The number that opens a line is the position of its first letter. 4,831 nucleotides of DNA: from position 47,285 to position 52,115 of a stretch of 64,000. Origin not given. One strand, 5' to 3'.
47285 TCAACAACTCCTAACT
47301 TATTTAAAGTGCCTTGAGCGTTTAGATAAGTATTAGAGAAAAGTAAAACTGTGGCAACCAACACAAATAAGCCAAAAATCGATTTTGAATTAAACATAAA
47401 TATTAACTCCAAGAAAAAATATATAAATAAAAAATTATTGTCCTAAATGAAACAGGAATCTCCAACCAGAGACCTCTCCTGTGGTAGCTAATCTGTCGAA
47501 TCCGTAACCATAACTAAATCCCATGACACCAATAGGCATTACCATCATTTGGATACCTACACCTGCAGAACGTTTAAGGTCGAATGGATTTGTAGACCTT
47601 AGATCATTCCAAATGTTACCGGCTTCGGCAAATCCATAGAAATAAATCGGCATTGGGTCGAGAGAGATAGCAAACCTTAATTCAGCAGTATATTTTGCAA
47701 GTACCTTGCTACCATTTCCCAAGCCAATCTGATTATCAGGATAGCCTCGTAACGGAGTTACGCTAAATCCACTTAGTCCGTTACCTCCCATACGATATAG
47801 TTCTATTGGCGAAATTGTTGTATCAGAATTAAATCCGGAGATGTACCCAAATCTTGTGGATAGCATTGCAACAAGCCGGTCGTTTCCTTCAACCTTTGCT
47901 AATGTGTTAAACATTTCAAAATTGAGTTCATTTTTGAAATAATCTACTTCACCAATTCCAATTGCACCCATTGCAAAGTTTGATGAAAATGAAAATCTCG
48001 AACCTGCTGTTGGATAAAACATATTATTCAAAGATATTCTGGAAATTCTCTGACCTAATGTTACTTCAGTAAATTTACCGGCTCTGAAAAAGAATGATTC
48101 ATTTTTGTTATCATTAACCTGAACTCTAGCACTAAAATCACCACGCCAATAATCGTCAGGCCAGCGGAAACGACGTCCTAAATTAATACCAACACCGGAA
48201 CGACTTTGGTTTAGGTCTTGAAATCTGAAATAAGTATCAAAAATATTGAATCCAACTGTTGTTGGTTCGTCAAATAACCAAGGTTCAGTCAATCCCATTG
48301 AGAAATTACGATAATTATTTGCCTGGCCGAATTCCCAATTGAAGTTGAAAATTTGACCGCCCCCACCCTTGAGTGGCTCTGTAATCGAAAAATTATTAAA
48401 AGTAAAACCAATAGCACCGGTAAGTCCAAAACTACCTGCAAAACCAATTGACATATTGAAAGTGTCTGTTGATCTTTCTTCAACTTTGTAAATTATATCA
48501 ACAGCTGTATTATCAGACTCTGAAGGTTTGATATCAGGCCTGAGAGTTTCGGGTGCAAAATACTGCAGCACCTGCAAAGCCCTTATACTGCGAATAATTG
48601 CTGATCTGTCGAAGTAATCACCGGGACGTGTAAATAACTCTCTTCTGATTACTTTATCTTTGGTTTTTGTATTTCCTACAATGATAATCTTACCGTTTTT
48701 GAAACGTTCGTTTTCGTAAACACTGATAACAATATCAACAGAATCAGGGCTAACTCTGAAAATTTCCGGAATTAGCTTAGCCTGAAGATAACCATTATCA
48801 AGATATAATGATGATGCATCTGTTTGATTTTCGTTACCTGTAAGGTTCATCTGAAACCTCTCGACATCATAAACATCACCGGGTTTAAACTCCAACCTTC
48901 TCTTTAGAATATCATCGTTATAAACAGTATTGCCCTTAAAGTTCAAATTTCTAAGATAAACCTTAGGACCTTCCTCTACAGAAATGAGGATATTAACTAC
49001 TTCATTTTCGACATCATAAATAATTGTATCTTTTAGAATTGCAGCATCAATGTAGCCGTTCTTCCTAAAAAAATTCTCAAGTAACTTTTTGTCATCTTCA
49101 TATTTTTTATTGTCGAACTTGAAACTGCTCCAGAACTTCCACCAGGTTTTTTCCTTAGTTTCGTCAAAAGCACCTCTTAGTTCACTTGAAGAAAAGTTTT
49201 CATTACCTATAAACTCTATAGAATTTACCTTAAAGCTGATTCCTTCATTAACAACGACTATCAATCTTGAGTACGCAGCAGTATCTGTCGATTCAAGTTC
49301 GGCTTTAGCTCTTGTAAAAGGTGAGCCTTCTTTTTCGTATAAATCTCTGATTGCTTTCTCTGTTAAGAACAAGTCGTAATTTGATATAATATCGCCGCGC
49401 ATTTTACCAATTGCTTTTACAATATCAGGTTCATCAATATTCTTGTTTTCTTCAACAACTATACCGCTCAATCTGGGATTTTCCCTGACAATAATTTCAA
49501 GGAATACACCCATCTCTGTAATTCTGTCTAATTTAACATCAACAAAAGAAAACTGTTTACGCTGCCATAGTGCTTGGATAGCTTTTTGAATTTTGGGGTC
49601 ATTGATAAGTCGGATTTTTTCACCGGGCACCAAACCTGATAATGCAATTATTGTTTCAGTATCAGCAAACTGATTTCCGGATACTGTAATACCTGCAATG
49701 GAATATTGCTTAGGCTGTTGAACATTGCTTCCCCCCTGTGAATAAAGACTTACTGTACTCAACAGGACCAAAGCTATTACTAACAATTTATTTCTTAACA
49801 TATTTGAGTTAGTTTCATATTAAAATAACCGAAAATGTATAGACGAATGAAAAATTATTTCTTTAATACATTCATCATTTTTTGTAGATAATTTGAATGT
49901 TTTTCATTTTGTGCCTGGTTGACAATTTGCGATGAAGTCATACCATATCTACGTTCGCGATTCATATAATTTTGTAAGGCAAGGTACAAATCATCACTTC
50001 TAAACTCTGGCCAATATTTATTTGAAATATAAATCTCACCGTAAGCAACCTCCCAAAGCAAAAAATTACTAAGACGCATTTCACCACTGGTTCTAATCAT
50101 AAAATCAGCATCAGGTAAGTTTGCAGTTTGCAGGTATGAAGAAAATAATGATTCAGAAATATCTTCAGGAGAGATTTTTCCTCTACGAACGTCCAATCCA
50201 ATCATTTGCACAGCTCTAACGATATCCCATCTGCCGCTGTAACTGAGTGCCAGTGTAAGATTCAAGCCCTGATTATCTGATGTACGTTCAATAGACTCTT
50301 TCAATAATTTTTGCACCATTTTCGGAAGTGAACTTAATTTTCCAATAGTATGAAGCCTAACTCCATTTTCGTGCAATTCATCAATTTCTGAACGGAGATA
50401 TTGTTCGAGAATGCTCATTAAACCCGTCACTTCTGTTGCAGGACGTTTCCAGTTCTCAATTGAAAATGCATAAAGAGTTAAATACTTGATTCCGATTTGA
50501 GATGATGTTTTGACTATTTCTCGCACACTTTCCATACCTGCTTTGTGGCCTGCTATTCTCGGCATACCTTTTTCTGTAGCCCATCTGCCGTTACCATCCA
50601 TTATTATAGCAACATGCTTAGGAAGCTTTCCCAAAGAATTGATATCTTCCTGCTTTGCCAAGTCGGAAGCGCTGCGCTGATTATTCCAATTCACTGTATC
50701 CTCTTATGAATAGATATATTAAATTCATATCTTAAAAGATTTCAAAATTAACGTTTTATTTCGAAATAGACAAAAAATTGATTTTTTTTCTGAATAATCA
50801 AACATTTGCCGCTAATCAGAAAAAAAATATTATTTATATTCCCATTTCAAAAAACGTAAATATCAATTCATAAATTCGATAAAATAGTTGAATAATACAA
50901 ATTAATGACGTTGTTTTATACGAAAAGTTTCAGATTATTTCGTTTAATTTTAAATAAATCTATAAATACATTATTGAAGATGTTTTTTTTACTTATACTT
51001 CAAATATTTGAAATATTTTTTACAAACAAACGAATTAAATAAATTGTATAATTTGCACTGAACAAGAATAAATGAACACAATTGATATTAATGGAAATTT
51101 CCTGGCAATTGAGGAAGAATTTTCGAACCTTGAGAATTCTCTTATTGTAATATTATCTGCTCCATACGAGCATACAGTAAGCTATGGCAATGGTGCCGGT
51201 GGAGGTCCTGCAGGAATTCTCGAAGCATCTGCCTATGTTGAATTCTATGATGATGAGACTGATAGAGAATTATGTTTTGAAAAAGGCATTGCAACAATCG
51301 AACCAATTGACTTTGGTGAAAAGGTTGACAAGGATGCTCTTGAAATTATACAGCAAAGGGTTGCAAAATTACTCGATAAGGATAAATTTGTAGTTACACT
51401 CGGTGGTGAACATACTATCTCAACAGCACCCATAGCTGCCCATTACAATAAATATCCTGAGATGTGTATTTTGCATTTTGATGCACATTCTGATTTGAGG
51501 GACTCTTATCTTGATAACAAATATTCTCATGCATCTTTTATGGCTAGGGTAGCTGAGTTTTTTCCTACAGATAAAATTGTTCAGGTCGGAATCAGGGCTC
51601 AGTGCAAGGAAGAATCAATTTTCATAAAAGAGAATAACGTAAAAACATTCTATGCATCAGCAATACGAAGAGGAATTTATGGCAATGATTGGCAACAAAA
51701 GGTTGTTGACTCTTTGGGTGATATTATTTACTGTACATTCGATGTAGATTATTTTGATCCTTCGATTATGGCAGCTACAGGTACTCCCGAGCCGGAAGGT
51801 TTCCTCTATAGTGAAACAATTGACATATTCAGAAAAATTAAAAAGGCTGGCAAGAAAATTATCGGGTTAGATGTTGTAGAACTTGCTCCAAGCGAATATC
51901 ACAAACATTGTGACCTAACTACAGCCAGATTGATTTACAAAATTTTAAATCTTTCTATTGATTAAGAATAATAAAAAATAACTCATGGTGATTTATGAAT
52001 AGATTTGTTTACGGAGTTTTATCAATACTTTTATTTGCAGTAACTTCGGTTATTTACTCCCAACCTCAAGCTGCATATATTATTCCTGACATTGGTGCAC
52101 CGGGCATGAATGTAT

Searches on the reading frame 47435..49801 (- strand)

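Call 58: search_protein_families(library=pfam, proteins=[window:47435-49801:-], max_evalue=0.00001)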
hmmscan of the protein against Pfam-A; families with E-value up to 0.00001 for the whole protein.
window:47435-49801:- (788 aa): 3 families
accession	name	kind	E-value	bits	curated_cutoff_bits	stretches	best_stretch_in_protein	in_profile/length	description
PF07244.20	POTRA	-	4.4e-40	136.7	21.3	3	370-443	4-79/79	Surface antigen variable number repeat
PF01103.29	Omp85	-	3.2e-29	102.9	24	1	480-787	4-322/325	Omp85 superfamily domain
PF08478.15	POTRA_1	-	1.6e-11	44.8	23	0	35-78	3-46/69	POTRA domain, FtsQ-type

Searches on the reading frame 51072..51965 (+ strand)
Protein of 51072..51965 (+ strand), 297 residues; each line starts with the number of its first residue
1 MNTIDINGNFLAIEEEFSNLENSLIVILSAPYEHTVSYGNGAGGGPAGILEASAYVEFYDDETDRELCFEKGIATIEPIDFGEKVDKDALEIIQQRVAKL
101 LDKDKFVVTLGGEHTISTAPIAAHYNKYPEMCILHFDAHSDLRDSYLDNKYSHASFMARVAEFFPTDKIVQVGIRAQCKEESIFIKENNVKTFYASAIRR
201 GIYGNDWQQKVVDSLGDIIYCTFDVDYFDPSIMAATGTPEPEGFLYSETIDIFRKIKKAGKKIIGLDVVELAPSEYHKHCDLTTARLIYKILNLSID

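Call 58: search_protein_families(library=pfam, proteins=[window:51072-51965:+], max_evalue=0.00001)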
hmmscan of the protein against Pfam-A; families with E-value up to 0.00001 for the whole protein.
window:51072-51965:+ (297 aa): 1 family
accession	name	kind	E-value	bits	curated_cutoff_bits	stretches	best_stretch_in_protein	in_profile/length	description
PF00491.26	Arginase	-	1e-60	206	22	1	25-291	3-277/280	Arginase family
